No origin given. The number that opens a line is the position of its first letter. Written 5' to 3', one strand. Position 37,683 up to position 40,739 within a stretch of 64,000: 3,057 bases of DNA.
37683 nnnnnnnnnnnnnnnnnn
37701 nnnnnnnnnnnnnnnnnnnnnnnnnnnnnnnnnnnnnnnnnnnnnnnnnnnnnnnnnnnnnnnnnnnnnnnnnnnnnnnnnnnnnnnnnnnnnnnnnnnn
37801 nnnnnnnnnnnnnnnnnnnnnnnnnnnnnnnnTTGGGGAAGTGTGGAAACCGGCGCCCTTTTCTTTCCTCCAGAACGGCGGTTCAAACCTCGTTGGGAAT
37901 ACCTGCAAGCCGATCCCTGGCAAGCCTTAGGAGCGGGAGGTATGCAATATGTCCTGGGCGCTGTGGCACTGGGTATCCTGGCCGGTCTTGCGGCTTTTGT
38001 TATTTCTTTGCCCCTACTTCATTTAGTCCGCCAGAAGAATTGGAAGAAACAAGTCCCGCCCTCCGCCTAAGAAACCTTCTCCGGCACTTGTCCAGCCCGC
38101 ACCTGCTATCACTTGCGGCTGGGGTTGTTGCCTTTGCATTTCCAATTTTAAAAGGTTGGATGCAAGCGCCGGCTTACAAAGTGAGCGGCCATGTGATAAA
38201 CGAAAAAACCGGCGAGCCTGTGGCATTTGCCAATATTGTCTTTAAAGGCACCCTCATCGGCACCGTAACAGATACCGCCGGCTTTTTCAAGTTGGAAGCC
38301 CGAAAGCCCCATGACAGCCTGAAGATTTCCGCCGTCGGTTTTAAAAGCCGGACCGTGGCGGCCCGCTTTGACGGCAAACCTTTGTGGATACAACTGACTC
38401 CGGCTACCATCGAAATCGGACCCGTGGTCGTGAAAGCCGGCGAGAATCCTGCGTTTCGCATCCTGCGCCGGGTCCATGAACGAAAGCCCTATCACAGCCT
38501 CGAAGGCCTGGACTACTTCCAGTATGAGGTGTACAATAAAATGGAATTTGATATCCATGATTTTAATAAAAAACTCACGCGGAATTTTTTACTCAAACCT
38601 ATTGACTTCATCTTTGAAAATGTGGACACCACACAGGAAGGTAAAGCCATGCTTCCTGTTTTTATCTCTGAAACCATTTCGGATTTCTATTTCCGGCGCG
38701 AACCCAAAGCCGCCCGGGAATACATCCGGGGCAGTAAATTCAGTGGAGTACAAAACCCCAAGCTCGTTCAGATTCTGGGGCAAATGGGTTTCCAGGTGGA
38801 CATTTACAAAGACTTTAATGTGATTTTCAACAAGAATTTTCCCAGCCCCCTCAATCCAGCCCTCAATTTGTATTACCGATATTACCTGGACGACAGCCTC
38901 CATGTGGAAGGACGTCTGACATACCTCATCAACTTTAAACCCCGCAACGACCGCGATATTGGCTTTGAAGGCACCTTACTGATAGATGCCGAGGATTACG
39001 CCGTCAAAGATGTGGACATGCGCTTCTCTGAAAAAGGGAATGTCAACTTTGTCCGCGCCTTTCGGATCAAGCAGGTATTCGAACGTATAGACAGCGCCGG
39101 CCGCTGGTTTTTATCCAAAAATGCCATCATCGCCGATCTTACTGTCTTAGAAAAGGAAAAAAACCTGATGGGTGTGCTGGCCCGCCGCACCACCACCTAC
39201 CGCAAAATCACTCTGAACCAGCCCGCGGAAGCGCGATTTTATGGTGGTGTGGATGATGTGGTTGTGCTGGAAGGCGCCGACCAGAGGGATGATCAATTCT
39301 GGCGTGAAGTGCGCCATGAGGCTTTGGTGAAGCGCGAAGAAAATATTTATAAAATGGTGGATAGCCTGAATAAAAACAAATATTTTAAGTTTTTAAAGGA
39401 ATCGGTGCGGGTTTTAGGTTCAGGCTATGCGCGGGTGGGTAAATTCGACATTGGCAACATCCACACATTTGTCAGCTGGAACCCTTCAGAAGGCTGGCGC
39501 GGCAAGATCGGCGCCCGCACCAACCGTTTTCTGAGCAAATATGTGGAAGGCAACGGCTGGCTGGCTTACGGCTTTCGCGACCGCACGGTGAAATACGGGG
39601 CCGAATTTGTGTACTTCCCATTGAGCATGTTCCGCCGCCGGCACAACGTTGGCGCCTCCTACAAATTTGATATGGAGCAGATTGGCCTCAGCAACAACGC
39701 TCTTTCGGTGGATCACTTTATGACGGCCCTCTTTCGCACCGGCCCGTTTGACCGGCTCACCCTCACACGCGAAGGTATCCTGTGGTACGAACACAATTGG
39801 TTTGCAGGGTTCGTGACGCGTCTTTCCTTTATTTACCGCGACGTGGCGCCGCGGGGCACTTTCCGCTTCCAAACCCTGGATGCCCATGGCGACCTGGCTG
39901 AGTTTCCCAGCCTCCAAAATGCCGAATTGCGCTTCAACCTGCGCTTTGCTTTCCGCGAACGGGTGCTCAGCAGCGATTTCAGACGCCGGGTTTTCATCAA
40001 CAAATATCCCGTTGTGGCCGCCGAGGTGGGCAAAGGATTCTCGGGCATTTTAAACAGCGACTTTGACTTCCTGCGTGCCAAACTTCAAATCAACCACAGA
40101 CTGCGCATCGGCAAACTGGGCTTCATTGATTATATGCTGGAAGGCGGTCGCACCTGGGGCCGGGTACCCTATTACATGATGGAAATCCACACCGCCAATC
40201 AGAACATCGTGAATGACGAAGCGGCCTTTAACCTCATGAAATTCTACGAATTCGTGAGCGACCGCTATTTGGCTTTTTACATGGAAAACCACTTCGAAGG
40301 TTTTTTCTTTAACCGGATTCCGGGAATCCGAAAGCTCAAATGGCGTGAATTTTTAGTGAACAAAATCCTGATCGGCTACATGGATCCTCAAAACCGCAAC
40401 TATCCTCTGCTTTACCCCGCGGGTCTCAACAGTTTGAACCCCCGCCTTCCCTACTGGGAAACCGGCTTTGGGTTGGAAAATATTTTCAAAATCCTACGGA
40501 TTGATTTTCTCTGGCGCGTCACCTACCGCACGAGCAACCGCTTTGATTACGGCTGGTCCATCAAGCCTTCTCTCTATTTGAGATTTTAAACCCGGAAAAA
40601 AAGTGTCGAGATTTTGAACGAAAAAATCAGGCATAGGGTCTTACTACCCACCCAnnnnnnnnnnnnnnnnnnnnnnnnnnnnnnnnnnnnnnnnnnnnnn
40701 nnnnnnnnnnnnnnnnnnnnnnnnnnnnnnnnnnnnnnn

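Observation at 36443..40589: Coupled FabZ-like hotdog protein and GtrB-like polyprenyl-P glycosyltransferase-DUF2062 fusion, next to a CarbopepD-regulatory/DUF5686-like protein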

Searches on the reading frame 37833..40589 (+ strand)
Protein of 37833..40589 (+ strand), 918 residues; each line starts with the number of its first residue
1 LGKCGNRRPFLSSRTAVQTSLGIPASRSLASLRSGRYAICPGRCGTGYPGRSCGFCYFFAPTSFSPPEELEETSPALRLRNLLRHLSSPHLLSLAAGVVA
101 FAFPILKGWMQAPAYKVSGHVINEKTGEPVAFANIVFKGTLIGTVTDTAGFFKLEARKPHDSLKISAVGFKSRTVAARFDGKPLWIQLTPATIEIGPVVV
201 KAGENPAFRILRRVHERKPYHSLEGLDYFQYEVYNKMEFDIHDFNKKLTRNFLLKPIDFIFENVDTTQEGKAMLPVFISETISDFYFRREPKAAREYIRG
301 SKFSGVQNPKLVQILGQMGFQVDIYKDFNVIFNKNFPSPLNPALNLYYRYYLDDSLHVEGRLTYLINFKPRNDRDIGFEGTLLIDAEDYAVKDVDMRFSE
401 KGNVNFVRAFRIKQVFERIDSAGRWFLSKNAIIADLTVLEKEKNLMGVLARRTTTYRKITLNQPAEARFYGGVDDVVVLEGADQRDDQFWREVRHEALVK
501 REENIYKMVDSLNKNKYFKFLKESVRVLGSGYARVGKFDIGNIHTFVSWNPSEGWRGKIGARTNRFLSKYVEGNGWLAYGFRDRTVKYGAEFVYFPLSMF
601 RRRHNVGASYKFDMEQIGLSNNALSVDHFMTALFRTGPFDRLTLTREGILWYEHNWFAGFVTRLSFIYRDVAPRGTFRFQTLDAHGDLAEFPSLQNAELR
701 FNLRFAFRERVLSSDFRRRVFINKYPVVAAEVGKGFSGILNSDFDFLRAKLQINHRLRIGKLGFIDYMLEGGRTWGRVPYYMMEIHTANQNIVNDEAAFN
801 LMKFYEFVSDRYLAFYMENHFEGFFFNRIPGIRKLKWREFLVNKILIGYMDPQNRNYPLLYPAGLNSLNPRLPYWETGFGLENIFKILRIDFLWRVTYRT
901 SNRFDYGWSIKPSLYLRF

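Call 3: search_protein_families(library=pfam, proteins=[window:37833-40589:+], max_evalue=0.01)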
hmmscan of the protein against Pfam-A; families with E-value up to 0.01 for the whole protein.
window:37833-40589:+ (918 aa): 3 families
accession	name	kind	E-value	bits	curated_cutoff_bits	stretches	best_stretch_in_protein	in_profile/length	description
PF18939.6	DUF5686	-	3e-57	194.9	39.2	1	210-847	1-655/669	Family of unknown function (DUF5686)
PF13715.12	CarbopepD_reg_2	-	5.4e-15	55.6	32.2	1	117-200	1-88/88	CarboxypepD_reg-like domain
PF13620.12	CarboxypepD_reg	-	1.6e-08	35.2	32.3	1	117-175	2-64/82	Carboxypeptidase regulatory-like domain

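Call 4: search_protein_families(library=ncbifam, proteins=[window:37833-40589:+], max_evalue=0.01)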
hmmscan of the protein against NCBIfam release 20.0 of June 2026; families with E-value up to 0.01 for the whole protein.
window:37833-40589:+ (918 aa): 1 family
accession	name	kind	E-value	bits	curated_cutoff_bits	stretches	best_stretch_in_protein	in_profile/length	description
TIGR04056.1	OMP_RagA_SusC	subfamily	2.1e-14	52.9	368.25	1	116-200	2-83/981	SusC/RagA family TonB-linked outer membrane protein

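Call 42: search_solved_structures(query=window:38181-40589:+, max_evalue=1)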
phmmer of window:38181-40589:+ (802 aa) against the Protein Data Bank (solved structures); distinct sequences matched with E-value up to 1: 2.
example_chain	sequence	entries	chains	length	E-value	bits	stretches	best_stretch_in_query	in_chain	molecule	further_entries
9hfj_A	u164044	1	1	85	2.1e-05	26.2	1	2-62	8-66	SusC homolog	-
6ytc_A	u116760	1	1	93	0.011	17.1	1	3-62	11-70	TonB-dependent receptor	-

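Call 46: find_homologous_proteins(query=window:38088-40589:+, max_evalue=0.00001)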
Query window:38088-40589:+ (833 aa): 155 proteins with E <= 0.00001 among 8000 candidates; the best 120 are listed.
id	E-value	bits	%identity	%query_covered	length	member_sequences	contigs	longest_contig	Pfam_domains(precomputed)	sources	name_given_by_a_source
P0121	0.0e+0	1677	87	97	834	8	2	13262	PF13715.13,PF18939.7,PF13620.13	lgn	-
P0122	0.0e+0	1156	85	69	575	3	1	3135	PF18939.7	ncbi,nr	ncbi:MAG: DUF5686 family protein, partial [Flavobacteriales bacterium]|nr:DUF5686 family protein [Fl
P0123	0.0e+0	1027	54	97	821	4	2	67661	PF13715.13,PF18939.7,PF13620.13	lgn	-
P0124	6.1e-266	903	49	97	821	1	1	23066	PF13715.13,PF18939.7,PF13620.13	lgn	-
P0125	3.1e-262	891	47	97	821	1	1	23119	PF13715.13,PF18939.7,PF13620.13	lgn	-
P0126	1.1e-260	886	48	96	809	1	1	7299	PF13715.13,PF18939.7,PF13620.13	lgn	-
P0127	4.9e-258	877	47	97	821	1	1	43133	PF13715.13,PF18939.7,PF13620.13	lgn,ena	-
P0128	5.9e-256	870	47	97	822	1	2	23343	PF13715.13,PF18939.7,PF13620.13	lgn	-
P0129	1.3e-255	869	48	97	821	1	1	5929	PF13715.13,PF18939.7,PF13620.13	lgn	-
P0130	1.3e-254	865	47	97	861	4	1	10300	PF13715.13,PF18939.7,PF13620.13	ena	-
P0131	2.6e-254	864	48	97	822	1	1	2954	PF13715.13,PF18939.7,PF13620.13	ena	-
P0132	1.0e-253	863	48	96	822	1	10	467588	PF13715.13,PF18939.7,PF13620.13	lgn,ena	-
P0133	1.3e-253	862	48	98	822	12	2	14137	PF13715.13,PF18939.7,PF13620.13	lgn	-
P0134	7.4e-252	856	47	97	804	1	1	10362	PF13715.13,PF18939.7,PF13620.13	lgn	-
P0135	2.9e-251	854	49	96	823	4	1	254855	PF13715.13,PF18939.7,PF13620.13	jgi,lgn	jgi:hypothetical protein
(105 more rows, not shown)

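Call 47: find_encoding_contigs(protein=P0135, flank=10000, max_places=2)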
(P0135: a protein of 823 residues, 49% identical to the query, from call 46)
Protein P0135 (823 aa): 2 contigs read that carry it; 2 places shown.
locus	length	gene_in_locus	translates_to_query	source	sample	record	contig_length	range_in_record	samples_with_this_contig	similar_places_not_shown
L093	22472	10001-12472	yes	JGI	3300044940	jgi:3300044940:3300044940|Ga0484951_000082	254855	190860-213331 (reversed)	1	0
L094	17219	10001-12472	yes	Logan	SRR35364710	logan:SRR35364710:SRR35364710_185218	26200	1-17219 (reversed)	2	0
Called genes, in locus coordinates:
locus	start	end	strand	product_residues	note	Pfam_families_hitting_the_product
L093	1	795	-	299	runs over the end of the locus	PF02541:Ppx-GppA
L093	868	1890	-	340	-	PF00487:FA_desaturase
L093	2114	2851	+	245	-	PF18962:Por_Secre_tail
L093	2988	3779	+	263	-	-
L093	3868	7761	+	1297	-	PF25778:DUF7948, PF00801:PKD, PF18911:PKD_4, PF19081:Ig_7 (faint), PF13585:CHU_C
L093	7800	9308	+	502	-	PF00890:FAD_binding_2 (weak), PF01266:DAO, PF01494:FAD_binding_3 (faint), PF01593:Amino_oxidase, PF03486:HI0933_like (faint), PF07992:Pyr_redox_2 (faint), PF13450:NAD_binding_8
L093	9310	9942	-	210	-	PF03588:Leu_Phe_trans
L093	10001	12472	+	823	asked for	PF13620:CarboxypepD_reg (weak), PF13715:CarbopepD_reg_2, PF18939:DUF5686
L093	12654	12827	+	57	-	-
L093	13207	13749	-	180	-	PF00719:Pyrophosphatase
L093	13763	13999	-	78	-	-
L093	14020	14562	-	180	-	PF04238:DUF420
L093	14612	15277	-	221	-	PF00578:AhpC-TSA (faint), PF02630:SCO1-SenC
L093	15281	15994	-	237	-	-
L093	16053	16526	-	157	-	PF03626:COX4_pro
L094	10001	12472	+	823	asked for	PF13620:CarboxypepD_reg (weak), PF13715:CarbopepD_reg_2, PF18939:DUF5686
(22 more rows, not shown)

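Call 65: predict_structure(alignment_id=A2)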
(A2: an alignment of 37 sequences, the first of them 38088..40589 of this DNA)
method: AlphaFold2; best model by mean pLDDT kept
length: 833 residues; sequences in the alignment: 37
mean_pLDDT: 81.3   pTM: 0.68
mean pLDDT of the five models: 81.3, 81.2, 78.8, 75.8, 75.1
residues with pLDDT >= 90: 271; 70-90: 393; 50-70: 153; < 50: 16
segments of 3 or more residues with pLDDT < 50: 1-3, 180-183
pLDDT, mean of each block of 10 residues (from residue 1): 53 68 60 91 91 87 90 84 88 85 73 62 90 86 91 75 58 55 57 85 88 81 58 69 78 85 88 87 84 90 92 69 82 88 89 58 83 90 77 78 87 76 70 70 77 84 87 89 88 93 94 75 94 69 72 82 95 90 93 87 88 96 71 70 96 90 95 82 95 89 81 84 94 83 70 87 91 83 89 82 83 65 79 47
secondary structure, 60 per line:
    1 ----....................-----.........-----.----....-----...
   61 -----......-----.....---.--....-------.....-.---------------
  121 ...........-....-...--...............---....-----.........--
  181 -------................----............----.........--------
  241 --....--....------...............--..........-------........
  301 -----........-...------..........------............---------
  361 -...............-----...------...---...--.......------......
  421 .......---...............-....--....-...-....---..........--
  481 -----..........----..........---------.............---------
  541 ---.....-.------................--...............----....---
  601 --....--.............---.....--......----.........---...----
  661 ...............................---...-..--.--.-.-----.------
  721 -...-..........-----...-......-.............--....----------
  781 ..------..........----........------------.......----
elements in order (helices of 4 or more, strands of 3 or more residues): H5-24 E30-38 E49-52 E58-60 E66-71 E77-81 E88-91 E99-103 H121-131 H133-136 E143-157 H161-164 H170-178 E188-203 E208-219 H224-232 E243-246 E249-252 H259-262 E263-273 E276-285 E293-300 E306-313 E324-333 E340-351 E362-376 E391-393 H402-408 H415-427 H431-445 E447-450 E453-456 E462-465 E469-478 E486-495 E500-509 E519-531 H544-548 E557-572 E575-589 E594-597 E603-606 E609-621 E625-629 E632-637 E642-650 E661-674 E678-691 E722-724 E726-735 H745-750 E752-764 H767-770 E789-798 E803-810 E823-829

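Call 73: find_related_loci(query=A2, collection=metagenome_contigs, flank=10000)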
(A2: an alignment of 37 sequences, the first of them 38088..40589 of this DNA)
Query A2 (833 aa) in metagenome_contigs; peptide patterns used: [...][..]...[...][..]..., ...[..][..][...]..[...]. (x = any residue, [..] = any of these).
600 stretches matched a pattern (row limit reached: there are more); 561 encode a relative of the query (tblastn E <= 1e-3); the best 80 are kept; 80 distinct loci.
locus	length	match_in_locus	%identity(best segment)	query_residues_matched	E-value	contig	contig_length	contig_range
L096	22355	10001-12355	39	27-813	0e+0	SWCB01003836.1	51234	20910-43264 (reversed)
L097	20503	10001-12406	37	6-814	2e-180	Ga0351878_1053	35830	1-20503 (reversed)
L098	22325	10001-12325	38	32-813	7e-180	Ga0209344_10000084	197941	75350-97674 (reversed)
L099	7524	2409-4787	37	18-813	3e-180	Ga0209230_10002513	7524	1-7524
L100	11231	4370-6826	38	14-833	2e-179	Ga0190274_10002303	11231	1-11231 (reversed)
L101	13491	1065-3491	37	25-833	2e-178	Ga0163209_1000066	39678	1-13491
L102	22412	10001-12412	38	31-828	1e-178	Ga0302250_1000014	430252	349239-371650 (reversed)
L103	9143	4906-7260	37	25-813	1e-177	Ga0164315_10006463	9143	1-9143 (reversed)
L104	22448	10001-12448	37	12-833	5e-177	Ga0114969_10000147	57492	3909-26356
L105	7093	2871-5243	37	18-813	1e-177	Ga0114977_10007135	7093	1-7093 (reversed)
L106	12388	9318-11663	37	27-813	5e-176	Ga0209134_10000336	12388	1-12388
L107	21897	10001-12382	35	14-813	9e-176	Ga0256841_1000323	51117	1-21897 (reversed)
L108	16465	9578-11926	37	32-820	9e-176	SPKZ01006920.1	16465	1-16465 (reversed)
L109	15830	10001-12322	37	32-813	1e-175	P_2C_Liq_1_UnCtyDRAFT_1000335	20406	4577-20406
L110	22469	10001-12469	37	13-833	1e-175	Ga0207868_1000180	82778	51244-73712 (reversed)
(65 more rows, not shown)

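Call 92: fold_search(model_id=the predicted structure, library=pdb)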
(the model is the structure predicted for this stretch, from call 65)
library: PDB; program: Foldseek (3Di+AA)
matches with E <= 10: 891; with E <= 0.001: 122
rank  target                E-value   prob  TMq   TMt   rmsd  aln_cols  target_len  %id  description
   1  7nri_A                1.1e-08  1.00  0.27  0.29   9.5       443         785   11  Structure of the darobactin-bound E. coli BAM complex (BamABCDE) (released 2021-04-21)
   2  7xzj_7                1.2e-08  1.00  0.28  0.35   9.2       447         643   10  Cryo-EM structure of TOC complex from Chlamydomonas reinhardtii. (released 2023-01-11)
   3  7ojf_N                1.6e-08  1.00  0.27  0.40  10.3       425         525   10  CRYO-EM STRUCTURE OF SLYB13-BAMA FROM ESCHERICHIA COLI. (released 2022-07-27)
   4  6t1w_A                1.9e-08  1.00  0.28  0.30  13.4       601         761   10  Structure of E. coli BamA in complex with lipoprotein RcsF (released 2020-05-13)
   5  6lyq_A                2.0e-08  1.00  0.28  0.30   9.1       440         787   11  Structure of the BAM complex (released 2021-01-06)
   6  7bnq_A                3.2e-08  1.00  0.28  0.30   8.3       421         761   10  Lateral-closed conformation of the lid-locked BAM complex (BamA E435C S665C, BamBDCE) by cryoEM (released 2021-06-02)
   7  4k3b                  3.5e-08  1.00  0.28  0.30   9.1       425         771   10  The crystal structure of BamA from Neisseria gonorrhoeae (released 2013-09-04)
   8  7nre_A                3.9e-08  1.00  0.28  0.56   8.6       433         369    8  Crystal structure of E.coli BamA beta-barrel in complex with darobactin (crystal form 1) (released 2021-04-21)
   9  8pzu_A                5.3e-08  1.00  0.28  0.30   8.2       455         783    9  Wait Complex: BAM bound Darobactin-B and Compact SurA (released 2024-09-25)
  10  5d0o_A                5.6e-08  1.00  0.28  0.29   9.1       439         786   11  BamABCDE complex, outer membrane beta barrel assembly machinery entire complex (released 2016-03-09)
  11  9cny_A                5.8e-08  1.00  0.26  0.33   9.8       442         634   10  CryoEM structure of the APO-BAM complex in SMA nanodisc (released 2024-12-25)
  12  9co0_A                7.2e-08  1.00  0.27  0.35   9.2       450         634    9  CryoEM structure of BAM in complex with the PTB2 open-state inhibitor (in SMA nanodisc) (released 2024-12-25)
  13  8pzv_A                7.5e-08  1.00  0.25  0.27   8.8       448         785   10  Wait Complex: BAM bound Darobactin-B and Extended SurA (released 2024-09-25)
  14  8qp5_A                8.3e-08  1.00  0.28  0.36   9.0       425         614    9  Release Complex: BAM bound EspP (SurA released) (released 2024-09-25)
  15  9hg5_A                8.8e-08  1.00  0.27  0.28   9.9       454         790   10  BAM-SurA complex in the swing-in state with full length BamC resolved (released 2025-04-16)
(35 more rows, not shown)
